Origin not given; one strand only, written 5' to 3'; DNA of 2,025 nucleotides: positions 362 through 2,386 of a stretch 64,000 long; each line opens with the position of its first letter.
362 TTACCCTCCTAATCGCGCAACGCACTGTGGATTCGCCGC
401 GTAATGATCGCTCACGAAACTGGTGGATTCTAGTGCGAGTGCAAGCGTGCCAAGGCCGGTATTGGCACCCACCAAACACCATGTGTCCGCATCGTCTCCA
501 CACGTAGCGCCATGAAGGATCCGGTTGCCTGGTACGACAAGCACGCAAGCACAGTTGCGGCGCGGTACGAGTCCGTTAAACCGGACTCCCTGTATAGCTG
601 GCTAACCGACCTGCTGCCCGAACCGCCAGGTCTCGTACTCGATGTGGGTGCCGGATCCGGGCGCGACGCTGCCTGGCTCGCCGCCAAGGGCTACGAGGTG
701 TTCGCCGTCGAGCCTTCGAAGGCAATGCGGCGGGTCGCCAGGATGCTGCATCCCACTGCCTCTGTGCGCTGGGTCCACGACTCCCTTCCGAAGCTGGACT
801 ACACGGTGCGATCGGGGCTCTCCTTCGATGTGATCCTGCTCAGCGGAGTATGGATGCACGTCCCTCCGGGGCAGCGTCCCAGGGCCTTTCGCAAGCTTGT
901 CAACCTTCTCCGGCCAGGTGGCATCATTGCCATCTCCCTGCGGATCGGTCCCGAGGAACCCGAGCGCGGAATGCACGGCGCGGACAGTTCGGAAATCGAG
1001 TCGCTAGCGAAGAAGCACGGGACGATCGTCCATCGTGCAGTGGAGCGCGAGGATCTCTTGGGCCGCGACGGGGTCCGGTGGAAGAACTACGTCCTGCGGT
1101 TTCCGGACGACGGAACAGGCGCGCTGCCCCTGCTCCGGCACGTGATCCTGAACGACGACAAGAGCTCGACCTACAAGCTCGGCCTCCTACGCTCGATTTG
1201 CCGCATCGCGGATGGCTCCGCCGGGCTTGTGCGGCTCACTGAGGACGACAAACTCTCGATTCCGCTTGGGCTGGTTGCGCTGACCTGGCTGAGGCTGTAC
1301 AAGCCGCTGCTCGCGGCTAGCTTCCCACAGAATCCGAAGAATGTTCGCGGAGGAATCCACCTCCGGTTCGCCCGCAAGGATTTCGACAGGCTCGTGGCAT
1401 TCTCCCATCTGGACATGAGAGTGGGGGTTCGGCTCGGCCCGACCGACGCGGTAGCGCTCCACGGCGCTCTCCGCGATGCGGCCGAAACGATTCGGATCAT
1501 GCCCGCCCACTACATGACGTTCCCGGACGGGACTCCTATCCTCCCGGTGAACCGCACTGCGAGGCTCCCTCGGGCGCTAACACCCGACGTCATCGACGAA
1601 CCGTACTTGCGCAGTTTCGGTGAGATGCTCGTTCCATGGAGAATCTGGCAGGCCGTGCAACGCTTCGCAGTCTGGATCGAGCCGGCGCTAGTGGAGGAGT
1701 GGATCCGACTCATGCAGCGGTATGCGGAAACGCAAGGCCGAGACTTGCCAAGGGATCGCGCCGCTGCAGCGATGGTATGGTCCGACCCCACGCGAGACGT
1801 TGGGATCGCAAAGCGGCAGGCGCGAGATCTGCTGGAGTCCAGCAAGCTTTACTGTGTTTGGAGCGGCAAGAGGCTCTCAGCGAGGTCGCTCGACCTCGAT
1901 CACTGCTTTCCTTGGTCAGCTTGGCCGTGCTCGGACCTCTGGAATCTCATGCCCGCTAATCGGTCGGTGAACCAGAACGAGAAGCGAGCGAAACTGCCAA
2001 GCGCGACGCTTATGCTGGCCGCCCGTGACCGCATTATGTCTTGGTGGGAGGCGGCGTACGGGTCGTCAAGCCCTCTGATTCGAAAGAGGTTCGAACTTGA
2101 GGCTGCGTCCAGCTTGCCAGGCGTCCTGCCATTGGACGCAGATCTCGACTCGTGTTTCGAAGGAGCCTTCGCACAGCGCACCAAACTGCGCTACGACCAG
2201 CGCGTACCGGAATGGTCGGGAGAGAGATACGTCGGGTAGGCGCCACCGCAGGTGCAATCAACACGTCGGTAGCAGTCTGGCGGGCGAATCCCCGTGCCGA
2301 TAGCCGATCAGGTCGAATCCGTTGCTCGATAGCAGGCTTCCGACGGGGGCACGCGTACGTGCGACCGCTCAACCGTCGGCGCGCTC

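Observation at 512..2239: Methyltransferase / unknown / HNH nuclease in one polypeptide: candidate undescribed self/non-self or abortive module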

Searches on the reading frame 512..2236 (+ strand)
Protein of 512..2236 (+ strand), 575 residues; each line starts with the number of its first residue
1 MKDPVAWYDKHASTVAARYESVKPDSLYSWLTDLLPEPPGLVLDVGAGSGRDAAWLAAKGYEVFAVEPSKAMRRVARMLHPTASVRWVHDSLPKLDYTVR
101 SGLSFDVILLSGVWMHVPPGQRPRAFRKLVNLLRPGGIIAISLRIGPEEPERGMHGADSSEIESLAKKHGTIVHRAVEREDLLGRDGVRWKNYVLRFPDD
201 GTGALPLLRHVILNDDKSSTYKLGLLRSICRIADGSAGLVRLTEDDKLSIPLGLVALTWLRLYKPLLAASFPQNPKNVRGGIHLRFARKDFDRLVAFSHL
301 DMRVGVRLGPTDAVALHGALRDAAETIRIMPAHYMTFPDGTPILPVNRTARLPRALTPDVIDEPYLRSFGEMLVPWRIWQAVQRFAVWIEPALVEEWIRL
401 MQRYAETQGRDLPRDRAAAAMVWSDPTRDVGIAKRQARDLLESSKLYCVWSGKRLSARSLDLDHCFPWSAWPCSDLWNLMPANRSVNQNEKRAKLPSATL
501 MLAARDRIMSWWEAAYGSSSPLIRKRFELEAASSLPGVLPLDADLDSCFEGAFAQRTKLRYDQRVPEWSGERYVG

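Call 3: search_protein_families(library=pfam, proteins=[window:512-2236:+], max_evalue=1)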
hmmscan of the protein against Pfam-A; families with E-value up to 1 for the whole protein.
window:512-2236:+ (575 aa): 9 families
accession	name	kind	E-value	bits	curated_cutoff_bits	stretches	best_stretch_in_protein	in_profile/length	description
PF13649.12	Methyltransf_25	-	1.3e-15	58.3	27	1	42-137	1-97/97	Methyltransferase domain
PF08241.18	Methyltransf_11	-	1.6e-15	57.9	21.2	1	43-141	1-95/95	Methyltransferase domain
PF08242.18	Methyltransf_12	-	1.1e-12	49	30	1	43-139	1-98/98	Methyltransferase domain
PF13489.12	Methyltransf_23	-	3.1e-12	47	27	1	30-143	12-118/164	Methyltransferase domain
PF13395.12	HNH_4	-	6.8e-05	23.2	22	1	448-496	1-53/54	HNH endonuclease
PF13847.12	Methyltransf_31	-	0.00036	20.7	27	1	42-142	7-110/145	Methyltransferase domain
PF03848.20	TehB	-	0.00059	19.8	20.4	1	39-137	31-128/193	Tellurite resistance protein TehB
PF05724.17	TPMT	-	0.012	15.7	26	1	25-82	24-84/218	Thiopurine S-methyltransferase (TPMT)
PF04445.19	SAM_MT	-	0.26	11.1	26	1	42-70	75-103/230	Putative SAM-dependent methyltransferase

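Call 4: search_protein_families(library=padloc, proteins=[window:512-2236:+], max_evalue=1)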
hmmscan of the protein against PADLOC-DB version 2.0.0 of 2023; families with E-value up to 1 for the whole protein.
window:512-2236:+ (575 aa): 1 family
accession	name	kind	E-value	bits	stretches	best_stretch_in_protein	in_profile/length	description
PDLC04134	mad2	-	4.7e-20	69.9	1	24-174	276-421/492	mads_2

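Call 5: search_protein_families(library=ncbifam, proteins=[window:512-2236:+], max_evalue=1)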
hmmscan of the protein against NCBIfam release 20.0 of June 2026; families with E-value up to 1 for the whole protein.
window:512-2236:+ (575 aa): 20 families
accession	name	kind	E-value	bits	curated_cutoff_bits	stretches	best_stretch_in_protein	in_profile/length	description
NF043040.1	corrin_prot_MT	hypoth_equivalog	9.8e-11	41.5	180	1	26-149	29-155/216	corrinoid protein-associated methyltransferase CpaM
NF041820.1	daptide_MTase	equivalog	3.2e-07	30.1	175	1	32-144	30-145/243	daptide-type RiPP biosynthesis methyltransferase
TIGR01983.1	UbiG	equivalog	7.3e-07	28.7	102.95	1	42-142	53-152/228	bifunctional 2-polyprenyl-6-hydroxyphenol methylase/3-demethylubiquinol 3-O-methyltransferase UbiG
NF045667.1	MTase_DVU1556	equivalog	3.8e-06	26.5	155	1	38-142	22-120/213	DVU_1556 family methyltransferase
NF008405.0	PRK11207.1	equivalog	7.2e-06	25.6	218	1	39-122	31-113/198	tellurite resistance methyltransferase TehB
NF008992.0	PRK12335.1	equivalog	0.00014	21.1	303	1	39-75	123-160/289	SAM-dependent methyltransferase TehB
NF001453.0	PRK00312.1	equivalog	0.0004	20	188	1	36-144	78-178/217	protein-L-isoaspartate(D-aspartate) O-methyltransferase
TIGR00477.1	tehB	equivalog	0.00051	19.4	219.5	1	39-137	74-170/238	tellurite resistance methyltransferase TehB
TIGR01444.1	fkbM_fam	subfamily_domain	0.00079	19.9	37.7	1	42-75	2-37/143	FkbM family methyltransferase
NF041537.1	ArsM_AhpD_UU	exception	0.0012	17.7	510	1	42-142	80-181/345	arsenite methyltransferase/AhpD domain selenoprotein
TIGR02021.1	BchM-ChlM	equivalog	0.0019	17.6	158.9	1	26-94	43-114/218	magnesium protoporphyrin IX methyltransferase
TIGR02072.1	BioC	equivalog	0.0031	17.4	184.95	1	26-142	22-133/244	malonyl-ACP O-methyltransferase BioC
NF008264.0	PRK11036.1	equivalog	0.0047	16.4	366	1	37-141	43-147/261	tRNA uridine 5-oxyacetic acid(34) methyltransferase CmoM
NF045649.1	2X_seleno_MduS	exception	0.0073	15.3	380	1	42-144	45-150/338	methyltransferase domain-containing selenoprotein MduS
NF040703.1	cyclopro_CfaB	exception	0.047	12.5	650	1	41-139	162-261/393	C17 cyclopropane fatty acid synthase CfaB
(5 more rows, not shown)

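Call 6: find_homologous_proteins(query=window:512-2236:+, max_evalue=0.001)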
Query window:512-2236:+ (575 aa): 2880 proteins with E <= 0.001 among 8000 candidates; the best 120 are listed.
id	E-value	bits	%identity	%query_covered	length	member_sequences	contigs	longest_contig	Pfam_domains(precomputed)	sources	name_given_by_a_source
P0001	0.0e+0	1316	99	100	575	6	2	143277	PF13489.13,PF13649.13,PF08241.19,PF08242.19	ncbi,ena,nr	ncbi:MAG: class I SAM-dependent methyltransferase [Bryobacterales bacterium]|nr:class I SAM-dependen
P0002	0.0e+0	1233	93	100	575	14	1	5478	PF13489.13,PF13649.13,PF08241.19,PF08242.19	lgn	-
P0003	0.0e+0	1233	92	100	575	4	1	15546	PF13489.13,PF13649.13,PF08241.19,PF08242.19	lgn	-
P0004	0.0e+0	1197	91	100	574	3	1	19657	PF13489.13,PF13649.13,PF08241.19,PF08242.19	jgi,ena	-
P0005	0.0e+0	1193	90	100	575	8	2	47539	PF13489.13,PF13649.13,PF08241.19,PF08242.19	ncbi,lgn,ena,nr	ncbi:MAG: methyltransferase domain-containing protein [Acidobacteriia bacterium]|nr:methyltransferas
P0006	0.0e+0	1175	89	100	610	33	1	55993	PF13489.13,PF13649.13,PF08241.19,PF08242.19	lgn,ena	-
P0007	0.0e+0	1173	90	100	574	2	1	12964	PF13489.13,PF13649.13,PF08241.19,PF08242.19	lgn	-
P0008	0.0e+0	1143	87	100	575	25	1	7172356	PF13489.13,PF13649.13,PF08241.19,PF08242.19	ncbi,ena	-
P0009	0.0e+0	1119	84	100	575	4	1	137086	PF13489.13,PF13649.13,PF08241.19,PF08242.19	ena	-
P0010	0.0e+0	1100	84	100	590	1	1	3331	PF13489.13,PF13649.13,PF08241.19,PF08242.19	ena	-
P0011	0.0e+0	1097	83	100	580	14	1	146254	PF13489.13,PF13649.13,PF08241.19,PF08242.19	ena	-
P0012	0.0e+0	1044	78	100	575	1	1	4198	PF13489.13,PF13649.13,PF08241.19,PF08242.19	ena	-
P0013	0.0e+0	1012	82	95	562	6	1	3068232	PF13489.13,PF13649.13,PF08241.19,PF08242.19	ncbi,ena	-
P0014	0.0e+0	1012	76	100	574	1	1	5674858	PF13847.13,PF13489.13,PF13649.13,PF08241.19,PF08242.19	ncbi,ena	-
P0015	1.3e-295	999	76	100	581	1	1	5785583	PF13489.13,PF13649.13,PF08241.19,PF08242.19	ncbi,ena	-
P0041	1.2e-227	775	59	100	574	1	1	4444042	PF13489.13,PF13649.13,PF08241.19,PF08242.19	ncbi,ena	-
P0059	6.1e-218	743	57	100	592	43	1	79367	PF13847.13,PF13489.13,PF05724.18,PF13649.13,PF08241.19,PF08242.19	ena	-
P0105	1.6e-212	725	55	100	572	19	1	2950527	PF13489.13,PF13649.13,PF08241.19,PF08242.19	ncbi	-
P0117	1.4e-211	722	56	100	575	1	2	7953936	PF13847.13,PF13489.13,PF13649.13,PF13395.13,PF08241.19,PF08242.19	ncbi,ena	-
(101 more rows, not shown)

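Call 7: search_solved_structures(query=window:512-2236:+, max_evalue=1, show_alignments=2)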
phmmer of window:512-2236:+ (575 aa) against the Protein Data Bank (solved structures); distinct sequences matched with E-value up to 1: 53.
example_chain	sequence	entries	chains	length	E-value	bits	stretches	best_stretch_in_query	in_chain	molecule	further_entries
3h2b_A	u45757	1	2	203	2.3e-07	32.6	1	39-148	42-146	SAM-dependent methyltransferase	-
2kw5_A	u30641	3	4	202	6.5e-07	31.1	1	37-153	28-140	Slr1183 protein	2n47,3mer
2avn_A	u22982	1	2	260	2.7e-06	29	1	7-140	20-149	ubiquinone/menaquinone biosynthesis methyltransferase-related protein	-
1r8x_A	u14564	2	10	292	7.8e-06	27.5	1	28-143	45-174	glycine N-methyltransferase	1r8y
1bhj_A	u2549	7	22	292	1e-05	27.2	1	28-143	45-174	GLYCINE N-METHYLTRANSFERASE | PROTEIN (GLYCINE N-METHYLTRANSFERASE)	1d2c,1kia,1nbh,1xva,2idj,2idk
3thr_A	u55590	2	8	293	1e-05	27.1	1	28-143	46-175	Glycine N-methyltransferase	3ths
1d2g_A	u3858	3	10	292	1.4e-05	26.6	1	28-142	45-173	GLYCINE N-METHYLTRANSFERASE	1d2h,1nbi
4nec_A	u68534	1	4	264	4.8e-05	24.9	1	40-141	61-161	Putative SAM-dependent methyltransferase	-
3ege_A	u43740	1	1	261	5.4e-05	24.8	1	27-142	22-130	Putative methyltransferase from antibiotic biosynthesis pathway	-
2i6g_A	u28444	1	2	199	0.0001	23.8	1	38-141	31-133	Putative methyltransferase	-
5wp5_A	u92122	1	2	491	0.00011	23.7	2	34-139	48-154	Phosphomethylethanolamine N-methyltransferase 2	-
4iv8_A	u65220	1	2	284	0.00017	23.1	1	31-142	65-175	Phosphoethanolamine N-methyltransferase,putative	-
1wzn_A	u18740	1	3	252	0.00024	22.6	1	41-140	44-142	SAM-dependent methyltransferase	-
4dq0_A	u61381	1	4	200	0.00024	22.6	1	37-140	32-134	Tellurite resistance protein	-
8gdu_A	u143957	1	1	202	0.00026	22.5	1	37-166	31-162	Methyltransferase domain-containing protein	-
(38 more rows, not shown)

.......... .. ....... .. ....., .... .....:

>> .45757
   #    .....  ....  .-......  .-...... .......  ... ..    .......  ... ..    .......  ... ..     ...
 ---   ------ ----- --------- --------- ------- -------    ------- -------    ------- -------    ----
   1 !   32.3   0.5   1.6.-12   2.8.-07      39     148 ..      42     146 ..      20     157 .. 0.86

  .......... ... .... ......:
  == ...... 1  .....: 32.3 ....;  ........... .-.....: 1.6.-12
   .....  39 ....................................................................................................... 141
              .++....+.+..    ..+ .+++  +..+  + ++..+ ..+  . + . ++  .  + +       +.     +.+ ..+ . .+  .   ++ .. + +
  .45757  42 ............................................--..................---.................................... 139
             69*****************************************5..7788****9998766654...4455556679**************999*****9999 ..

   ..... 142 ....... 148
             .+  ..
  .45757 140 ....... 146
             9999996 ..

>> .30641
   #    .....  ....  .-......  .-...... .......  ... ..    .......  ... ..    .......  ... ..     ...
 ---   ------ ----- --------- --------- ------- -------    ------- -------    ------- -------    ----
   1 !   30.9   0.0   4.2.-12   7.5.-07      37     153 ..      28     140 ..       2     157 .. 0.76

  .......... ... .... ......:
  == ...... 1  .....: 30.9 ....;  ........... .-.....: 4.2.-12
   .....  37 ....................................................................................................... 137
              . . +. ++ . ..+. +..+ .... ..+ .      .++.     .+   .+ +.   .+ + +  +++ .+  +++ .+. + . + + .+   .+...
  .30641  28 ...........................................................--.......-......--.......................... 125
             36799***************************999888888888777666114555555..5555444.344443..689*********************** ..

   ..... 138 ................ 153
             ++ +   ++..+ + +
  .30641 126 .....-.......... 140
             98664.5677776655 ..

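Call 8: search_protein_families(library=phrogs, proteins=[window:512-2236:+], max_evalue=1)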
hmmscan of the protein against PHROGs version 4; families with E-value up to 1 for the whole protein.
window:512-2236:+ (575 aa): 6 families
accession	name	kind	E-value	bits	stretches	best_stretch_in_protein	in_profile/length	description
phrog_4752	-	other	4.6e-09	36.9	1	8-145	23-162/241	tRNA methyltransferase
phrog_9906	-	unknown function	0.0017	18.8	1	38-76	105-144/272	-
phrog_22502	-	other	0.0032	18.3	1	42-143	75-175/276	methyltransferase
phrog_5475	-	unknown function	0.0039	17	1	41-140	240-335/458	-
phrog_27021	-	unknown function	0.0088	16.6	1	17-79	66-129/223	-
phrog_11826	-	other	0.04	14.7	1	25-77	25-76/192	methyltransferase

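Call 11: find_related_loci(query=A1, collection=genome_contigs, flank=10000)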
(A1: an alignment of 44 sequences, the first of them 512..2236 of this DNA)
Query A1 (575 aa) in genome_contigs; peptide patterns used: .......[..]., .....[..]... (x = any residue, [..] = any of these).
599 stretches matched a pattern (row limit reached: there are more); 572 encode a relative of the query (tblastn E <= 1e-3); the best 80 are kept; 80 distinct loci.
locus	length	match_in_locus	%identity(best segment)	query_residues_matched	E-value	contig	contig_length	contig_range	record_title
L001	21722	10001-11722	92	1-574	0e+0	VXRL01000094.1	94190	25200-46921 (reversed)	MAG: Terriglobia bacterium isolate SB0664_bin_31 NODE_228_length_94190_cov_20.334690, whole genome shotgun sequence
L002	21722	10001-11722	90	1-574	0e+0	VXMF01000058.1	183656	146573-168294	MAG: Terriglobia bacterium isolate SB0661_bin_30 NODE_83_length_183656_cov_80.397563, whole genome shotgun sequence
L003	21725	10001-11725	90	1-575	0e+0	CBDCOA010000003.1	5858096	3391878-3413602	MAG: Bryobacterales bacterium isolate e87d622e-8fc3-4eb5-b2ff-02838af88e55 genome assembly, contig: contig_3, whole geno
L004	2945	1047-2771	90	1-575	0e+0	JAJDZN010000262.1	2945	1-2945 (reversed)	MAG: Bryobacterales bacterium isolate jk18x40bins.51 k141_435269, whole genome shotgun sequence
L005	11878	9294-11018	89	1-575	0e+0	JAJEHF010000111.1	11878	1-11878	MAG: Bryobacterales bacterium isolate p16x60bins.27 k141_674654, whole genome shotgun sequence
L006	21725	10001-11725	88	1-575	0e+0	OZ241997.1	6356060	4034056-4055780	MAG: Bryobacterales bacterium isolate 61e22654-925f-4c0e-9a13-8c6bb068ee38 genome assembly, chromosome: 1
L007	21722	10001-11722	76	1-575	0e+0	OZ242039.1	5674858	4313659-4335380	MAG: Bryobacterales bacterium isolate f291685d-7c75-44d5-85f0-5ff5b10f0266 genome assembly, chromosome: 1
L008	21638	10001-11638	82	1-545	0e+0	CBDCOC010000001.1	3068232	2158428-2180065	MAG: Bryobacterales bacterium isolate 563e2126-20b4-4440-9010-20653566d31b genome assembly, contig: contig_1, whole geno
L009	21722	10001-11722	75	1-574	0e+0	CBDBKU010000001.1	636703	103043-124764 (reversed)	MAG: Bryobacterales bacterium isolate 267e02d7-54cb-4b2f-bffd-17b5cb575b83 genome assembly, contig: contig_1, whole geno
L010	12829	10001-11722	69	1-574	0e+0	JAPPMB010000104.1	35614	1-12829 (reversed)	MAG: Bryobacterales bacterium isolate RHO3_bin_36 NODE_2289_length_35614_cov_12.353609, whole genome shotgun sequence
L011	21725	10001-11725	68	1-574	0e+0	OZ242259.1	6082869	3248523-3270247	MAG: Bryobacterales bacterium isolate 0950f91b-628e-4ed9-b989-43c9b73d7c92 genome assembly, chromosome: 1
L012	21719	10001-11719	69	1-573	0e+0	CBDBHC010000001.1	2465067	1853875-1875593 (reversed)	MAG: Bryobacterales bacterium isolate 1879262c-0ee7-4b49-84d6-feef911fed4d genome assembly, contig: contig_1, whole geno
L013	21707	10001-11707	60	5-574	0e+0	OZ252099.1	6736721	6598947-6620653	MAG: Bryobacterales bacterium isolate dc448f75-7b3f-414d-b321-0b274a23c026 genome assembly, chromosome: 1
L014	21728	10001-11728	60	1-574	0e+0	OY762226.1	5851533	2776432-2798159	MAG: Vicinamibacterales bacterium isolate 0d5134ca-f8ab-4963-ab29-a032ed897002 genome assembly, chromosome: 1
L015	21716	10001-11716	60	1-574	0e+0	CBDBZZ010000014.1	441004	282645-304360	MAG: Bryobacterales bacterium isolate 74d63353-912c-4bc9-bbc2-a65f7fa8b3d4 genome assembly, contig: contig_14, whole gen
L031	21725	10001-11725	56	1-574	0e+0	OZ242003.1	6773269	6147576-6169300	MAG: Vicinamibacterales bacterium isolate a81303e6-5222-43c3-8420-e6164aabff0e genome assembly, chromosome: 1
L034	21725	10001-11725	58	1-574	0e+0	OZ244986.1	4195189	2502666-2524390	MAG: Candidatus Marinacidobacterium sp. isolate 3944564f-3231-43fa-8f4a-73563c7b229a genome assembly, chromosome: 1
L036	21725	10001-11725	56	1-574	0e+0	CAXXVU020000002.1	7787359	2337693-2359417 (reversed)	MAG: Vicinamibacterales bacterium isolate bab29b19-afa8-4b77-beae-9eb7b8b40fcf genome assembly, contig: contig_2, whole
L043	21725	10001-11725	55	1-574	0e+0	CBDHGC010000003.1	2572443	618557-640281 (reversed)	MAG: Vicinamibacterales bacterium isolate 2255f9a4-9ab0-4a79-b16a-ed87816e7612 genome assembly, contig: contig_3, whole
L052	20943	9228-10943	54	1-574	0e+0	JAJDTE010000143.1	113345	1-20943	MAG: Gammaproteobacteria bacterium isolate jk18x11bins.53 k141_1049537, whole genome shotgun sequence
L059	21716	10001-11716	53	1-574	0e+0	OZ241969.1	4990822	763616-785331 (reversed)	MAG: Candidatus Poriferihabitaceae bacterium isolate d30718d0-db98-4e6b-9c52-98a42f8724a6 genome assembly, chromosome: 1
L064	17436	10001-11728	54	1-574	0e+0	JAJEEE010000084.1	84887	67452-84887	MAG: Acidobacteria bacterium isolate p16x34bins.10 k141_145399, whole genome shotgun sequence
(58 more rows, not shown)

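Call 16: predict_structure(alignment_id=A1)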
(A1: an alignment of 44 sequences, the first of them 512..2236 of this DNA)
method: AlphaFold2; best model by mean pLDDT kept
length: 575 residues; sequences in the alignment: 44
mean_pLDDT: 88.7   pTM: 0.85
mean pLDDT of the five models: 88.7, 85.8, 77.2, 76.2, 69.9
residues with pLDDT >= 90: 328; 70-90: 221; 50-70: 25; < 50: 1
segments of 3 or more residues with pLDDT < 50: none
pLDDT, mean of each block of 10 residues (from residue 1): 84 95 93 93 95 96 96 96 93 90 92 92 91 90 92 89 90 92 91 88 83 75 93 86 90 95 91 86 88 87 86 92 93 85 86 72 92 92 84 90 92 87 68 90 90 93 83 79 92 92 95 85 88 81 81 89 86 88
secondary structure, 60 per line:
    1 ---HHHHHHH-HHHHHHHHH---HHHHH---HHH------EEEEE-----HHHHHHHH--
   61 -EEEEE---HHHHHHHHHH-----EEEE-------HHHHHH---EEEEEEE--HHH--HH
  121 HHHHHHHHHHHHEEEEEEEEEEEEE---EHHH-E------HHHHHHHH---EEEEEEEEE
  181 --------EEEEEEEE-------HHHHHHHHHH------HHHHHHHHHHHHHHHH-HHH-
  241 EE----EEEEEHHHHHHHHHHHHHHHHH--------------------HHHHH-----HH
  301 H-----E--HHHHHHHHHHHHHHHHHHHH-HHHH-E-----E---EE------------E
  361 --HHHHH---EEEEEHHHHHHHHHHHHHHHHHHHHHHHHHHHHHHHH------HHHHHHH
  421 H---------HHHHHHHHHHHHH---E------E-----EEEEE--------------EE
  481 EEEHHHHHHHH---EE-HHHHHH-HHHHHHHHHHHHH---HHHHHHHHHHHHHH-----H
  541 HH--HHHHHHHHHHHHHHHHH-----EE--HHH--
elements in order: H4-10 H12-20 H24-28 E41-45 H51-58 E62-66 H70-79 E85-88 H96-101 E105-111 H119-132 E133-145 H161-168 E172-180 E189-196 H204-213 H220-235 E247-251 H252-268 H289-293 H310-329 H331-334 H363-367 E371-375 H376-407 H414-421 H431-443 E460-464 E479-483 H484-491 H498-503 H505-517 H521-534 H545-561
